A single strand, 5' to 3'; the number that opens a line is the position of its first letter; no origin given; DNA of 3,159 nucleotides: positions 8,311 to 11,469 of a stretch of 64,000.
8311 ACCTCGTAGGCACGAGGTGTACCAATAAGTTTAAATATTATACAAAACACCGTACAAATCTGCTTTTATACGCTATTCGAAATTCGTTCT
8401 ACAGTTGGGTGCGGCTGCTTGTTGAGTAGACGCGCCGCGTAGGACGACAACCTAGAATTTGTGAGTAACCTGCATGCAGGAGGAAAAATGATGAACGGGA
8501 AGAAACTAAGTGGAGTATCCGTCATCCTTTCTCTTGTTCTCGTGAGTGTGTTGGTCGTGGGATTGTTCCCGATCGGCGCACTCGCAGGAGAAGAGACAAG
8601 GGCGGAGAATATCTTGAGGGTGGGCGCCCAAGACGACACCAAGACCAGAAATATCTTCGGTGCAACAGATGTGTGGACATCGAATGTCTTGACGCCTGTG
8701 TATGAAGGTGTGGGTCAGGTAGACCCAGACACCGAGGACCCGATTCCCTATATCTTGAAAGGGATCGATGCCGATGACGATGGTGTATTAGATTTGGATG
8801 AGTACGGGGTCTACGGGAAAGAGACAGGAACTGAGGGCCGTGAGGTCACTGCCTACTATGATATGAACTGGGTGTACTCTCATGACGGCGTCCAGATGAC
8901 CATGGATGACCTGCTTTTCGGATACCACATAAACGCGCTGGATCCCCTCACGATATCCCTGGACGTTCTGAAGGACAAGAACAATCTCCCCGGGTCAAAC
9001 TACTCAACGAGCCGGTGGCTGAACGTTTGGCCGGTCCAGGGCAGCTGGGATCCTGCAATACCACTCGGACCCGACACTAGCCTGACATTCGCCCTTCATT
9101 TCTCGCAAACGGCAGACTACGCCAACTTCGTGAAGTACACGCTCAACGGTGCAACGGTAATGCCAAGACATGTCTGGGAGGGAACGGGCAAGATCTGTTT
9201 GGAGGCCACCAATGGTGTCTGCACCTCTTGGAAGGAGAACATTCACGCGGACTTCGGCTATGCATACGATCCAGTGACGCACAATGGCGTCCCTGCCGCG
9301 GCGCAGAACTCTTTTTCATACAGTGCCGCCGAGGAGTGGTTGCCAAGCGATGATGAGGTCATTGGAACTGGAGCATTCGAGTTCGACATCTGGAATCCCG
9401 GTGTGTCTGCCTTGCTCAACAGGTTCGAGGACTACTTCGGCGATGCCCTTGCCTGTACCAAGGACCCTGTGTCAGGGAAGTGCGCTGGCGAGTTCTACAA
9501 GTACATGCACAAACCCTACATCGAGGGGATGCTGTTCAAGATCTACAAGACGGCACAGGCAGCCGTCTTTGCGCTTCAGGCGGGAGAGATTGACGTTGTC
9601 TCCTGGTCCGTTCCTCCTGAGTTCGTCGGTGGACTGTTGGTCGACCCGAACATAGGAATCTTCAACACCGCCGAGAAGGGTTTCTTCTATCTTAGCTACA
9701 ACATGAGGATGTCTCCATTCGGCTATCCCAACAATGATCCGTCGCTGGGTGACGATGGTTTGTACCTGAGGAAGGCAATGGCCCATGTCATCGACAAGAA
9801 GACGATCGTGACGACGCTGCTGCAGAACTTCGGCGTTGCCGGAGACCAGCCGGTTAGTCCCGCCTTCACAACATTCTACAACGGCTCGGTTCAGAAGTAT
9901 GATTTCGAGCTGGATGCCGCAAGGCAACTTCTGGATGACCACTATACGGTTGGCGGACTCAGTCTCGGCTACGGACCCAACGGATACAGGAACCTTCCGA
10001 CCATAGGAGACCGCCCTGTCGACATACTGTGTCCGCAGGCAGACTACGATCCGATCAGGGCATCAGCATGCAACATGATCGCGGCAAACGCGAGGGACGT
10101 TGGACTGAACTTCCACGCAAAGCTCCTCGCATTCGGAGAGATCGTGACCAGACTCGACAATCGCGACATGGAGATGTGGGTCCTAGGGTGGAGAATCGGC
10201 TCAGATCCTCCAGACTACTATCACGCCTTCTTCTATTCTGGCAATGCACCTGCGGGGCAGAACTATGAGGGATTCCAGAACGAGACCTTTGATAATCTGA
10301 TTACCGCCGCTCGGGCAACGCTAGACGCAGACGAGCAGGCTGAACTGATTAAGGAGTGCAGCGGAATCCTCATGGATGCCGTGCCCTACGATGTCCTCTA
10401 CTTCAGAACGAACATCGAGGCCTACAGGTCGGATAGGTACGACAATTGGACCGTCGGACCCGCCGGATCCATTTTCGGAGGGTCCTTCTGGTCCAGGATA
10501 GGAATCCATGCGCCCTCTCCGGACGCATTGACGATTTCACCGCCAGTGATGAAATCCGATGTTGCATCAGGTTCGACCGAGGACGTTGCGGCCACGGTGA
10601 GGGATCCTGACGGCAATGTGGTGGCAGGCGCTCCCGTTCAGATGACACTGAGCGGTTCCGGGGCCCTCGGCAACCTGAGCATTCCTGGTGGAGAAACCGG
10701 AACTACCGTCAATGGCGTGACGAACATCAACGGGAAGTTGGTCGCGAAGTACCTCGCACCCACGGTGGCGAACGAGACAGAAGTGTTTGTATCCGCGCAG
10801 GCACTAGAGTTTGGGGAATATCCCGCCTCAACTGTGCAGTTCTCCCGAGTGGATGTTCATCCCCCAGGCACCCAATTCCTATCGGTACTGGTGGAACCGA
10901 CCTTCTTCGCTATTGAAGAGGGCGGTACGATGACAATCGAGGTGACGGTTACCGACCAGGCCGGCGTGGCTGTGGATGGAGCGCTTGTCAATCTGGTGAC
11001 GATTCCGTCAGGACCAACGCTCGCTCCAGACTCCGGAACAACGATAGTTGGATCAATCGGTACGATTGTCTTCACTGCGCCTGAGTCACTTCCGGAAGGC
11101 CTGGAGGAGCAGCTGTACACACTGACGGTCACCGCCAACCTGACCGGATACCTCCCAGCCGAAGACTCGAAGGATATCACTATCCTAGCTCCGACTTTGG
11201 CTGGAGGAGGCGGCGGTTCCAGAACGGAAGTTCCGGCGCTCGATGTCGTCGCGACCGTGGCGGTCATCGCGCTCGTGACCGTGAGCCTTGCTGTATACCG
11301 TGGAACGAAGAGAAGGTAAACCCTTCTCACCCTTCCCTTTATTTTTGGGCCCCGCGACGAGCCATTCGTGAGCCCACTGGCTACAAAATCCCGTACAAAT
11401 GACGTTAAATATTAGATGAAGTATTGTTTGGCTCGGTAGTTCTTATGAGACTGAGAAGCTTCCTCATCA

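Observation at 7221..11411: Exactly spaced 29-nt element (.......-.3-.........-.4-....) at three promoters of the regulator/ABC locus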

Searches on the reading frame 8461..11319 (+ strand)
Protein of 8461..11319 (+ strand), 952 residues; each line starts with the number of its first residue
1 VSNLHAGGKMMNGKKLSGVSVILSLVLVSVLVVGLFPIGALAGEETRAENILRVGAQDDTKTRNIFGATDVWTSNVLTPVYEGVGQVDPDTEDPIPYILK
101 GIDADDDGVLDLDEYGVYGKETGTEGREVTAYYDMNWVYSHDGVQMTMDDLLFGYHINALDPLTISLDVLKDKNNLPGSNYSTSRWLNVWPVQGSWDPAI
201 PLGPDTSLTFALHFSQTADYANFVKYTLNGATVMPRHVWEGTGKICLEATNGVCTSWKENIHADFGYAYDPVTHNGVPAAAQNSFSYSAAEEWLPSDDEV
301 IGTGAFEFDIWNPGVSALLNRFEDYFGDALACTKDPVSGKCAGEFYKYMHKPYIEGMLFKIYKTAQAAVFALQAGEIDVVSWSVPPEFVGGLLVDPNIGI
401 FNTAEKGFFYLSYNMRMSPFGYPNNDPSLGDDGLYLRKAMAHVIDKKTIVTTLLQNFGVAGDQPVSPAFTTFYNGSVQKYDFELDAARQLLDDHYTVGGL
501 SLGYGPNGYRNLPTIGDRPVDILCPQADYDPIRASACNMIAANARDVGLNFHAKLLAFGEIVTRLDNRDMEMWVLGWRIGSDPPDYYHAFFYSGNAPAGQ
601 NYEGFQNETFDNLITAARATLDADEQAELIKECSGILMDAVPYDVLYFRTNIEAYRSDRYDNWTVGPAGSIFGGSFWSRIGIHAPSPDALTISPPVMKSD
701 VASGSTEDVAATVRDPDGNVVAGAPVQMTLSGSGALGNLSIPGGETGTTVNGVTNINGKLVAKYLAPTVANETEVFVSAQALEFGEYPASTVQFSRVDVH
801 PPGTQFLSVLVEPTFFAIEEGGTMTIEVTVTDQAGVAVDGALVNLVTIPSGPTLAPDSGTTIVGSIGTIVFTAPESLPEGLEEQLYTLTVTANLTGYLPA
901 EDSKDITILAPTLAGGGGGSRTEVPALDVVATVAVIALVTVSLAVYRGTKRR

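Call 7: search_protein_families(library=pfam, proteins=[window:8461-11319:+])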
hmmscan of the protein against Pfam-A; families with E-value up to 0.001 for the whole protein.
window:8461-11319:+ (952 aa): 2 families
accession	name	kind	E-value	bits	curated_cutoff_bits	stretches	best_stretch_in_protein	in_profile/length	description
PF00496.27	SBP_bac_5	-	9.6e-39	134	32.4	1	141-595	30-365/368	Bacterial extracellular solute-binding proteins, family 5 Middle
PF02369.22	Big_1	-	8.7e-07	29.4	34.9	0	701-779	12-80/93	Bacterial Ig-like domain (group 1)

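Call 23: search_protein_families(library=ncbifam, proteins=[window:8488-11319:+], max_evalue=0.01)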
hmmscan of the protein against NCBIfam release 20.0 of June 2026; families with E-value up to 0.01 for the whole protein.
window:8488-11319:+ (943 aa): 6 families
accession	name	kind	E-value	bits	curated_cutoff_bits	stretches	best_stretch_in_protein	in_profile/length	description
NF045467.1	Opp4A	equivalog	8e-20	70.6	650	1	339-657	233-544/556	oligopeptide ABC transporter substrate-binding protein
NF043070.1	DppA_dipep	equivalog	7.6e-19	67.7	1005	1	340-658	234-523/535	dipeptide ABC transporter periplasmic-binding protein DppA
NF045468.1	Opp5A_nikA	equivalog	2.6e-09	36.1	600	1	342-484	187-315/488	nickel ABC transporter substrate-binding protein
TIGR02294.1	nickel_nikA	equivalog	3.4e-05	22.6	393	1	341-630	190-463/501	nickel ABC transporter substrate-binding protein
TIGR04028.1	SBP_KPN_01854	hypoth_equivalog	0.00018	20.2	468.5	1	425-629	270-469/509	TIGR04028 family ABC transporter substrate-binding protein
NF011689.0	PRK15109.1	equivalog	0.00029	19.7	560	1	519-649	388-519/547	ABC transporter substrate-binding protein SapA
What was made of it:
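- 8488..11319 (+): Opp/Dpp-type substrate-binding protein gene (SBP_bac_5) with a C-terminal Ig-like stalk and anchor. Pfam in call 7, NCBIfam in call 23.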
